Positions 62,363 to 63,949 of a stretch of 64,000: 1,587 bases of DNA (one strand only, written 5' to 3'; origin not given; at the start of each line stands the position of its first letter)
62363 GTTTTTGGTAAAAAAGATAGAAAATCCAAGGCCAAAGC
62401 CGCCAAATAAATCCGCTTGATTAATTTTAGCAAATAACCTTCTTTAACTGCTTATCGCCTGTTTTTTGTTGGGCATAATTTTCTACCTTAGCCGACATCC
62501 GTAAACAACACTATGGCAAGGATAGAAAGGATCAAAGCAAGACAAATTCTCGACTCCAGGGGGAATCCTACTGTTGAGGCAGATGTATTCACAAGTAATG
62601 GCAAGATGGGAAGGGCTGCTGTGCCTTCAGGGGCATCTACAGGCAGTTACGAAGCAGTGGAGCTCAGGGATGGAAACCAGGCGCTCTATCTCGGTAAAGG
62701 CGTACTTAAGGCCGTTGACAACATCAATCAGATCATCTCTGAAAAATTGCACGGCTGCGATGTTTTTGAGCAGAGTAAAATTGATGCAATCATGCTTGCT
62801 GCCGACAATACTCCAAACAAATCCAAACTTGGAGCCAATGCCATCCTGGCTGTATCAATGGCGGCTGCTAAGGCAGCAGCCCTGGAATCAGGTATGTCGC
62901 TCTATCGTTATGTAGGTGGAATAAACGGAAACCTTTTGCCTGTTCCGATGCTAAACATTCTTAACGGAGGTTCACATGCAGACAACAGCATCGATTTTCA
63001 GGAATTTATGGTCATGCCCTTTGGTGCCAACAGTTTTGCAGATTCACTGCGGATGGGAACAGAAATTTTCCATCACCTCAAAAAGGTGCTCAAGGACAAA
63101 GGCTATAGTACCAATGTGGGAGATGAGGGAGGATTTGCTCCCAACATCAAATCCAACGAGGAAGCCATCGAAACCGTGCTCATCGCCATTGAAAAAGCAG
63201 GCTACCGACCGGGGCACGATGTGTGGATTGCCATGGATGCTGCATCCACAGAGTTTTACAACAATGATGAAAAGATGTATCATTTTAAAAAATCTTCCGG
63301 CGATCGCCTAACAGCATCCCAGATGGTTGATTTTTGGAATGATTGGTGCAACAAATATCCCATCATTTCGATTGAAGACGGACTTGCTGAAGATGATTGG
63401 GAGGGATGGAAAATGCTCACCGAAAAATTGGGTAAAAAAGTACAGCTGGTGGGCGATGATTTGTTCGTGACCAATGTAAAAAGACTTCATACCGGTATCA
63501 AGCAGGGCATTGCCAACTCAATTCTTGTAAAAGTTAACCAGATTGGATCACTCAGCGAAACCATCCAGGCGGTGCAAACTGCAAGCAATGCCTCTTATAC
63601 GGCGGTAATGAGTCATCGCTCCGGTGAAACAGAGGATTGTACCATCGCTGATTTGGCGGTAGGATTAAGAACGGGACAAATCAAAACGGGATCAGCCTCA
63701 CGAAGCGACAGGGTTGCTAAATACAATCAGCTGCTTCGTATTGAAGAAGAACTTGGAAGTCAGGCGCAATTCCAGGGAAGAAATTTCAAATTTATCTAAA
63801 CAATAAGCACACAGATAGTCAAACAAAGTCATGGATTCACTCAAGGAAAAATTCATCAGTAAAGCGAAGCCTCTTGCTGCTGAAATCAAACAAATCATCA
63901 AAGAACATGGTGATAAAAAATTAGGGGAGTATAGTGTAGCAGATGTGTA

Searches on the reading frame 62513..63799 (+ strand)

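Call 69: search_protein_families(library=pfam, proteins=[window:62513-63799:+], max_evalue=0.001)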
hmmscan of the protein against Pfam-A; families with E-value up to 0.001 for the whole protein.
window:62513-63799:+ (428 aa): 2 families
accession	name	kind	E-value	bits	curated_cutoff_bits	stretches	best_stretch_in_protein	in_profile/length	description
PF00113.28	Enolase_C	-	5.2e-137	456.5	21.5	1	141-425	3-292/296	Enolase, C-terminal TIM barrel domain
PF03952.21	Enolase_N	-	1.5e-58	197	35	1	4-134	1-131/131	Enolase, N-terminal domain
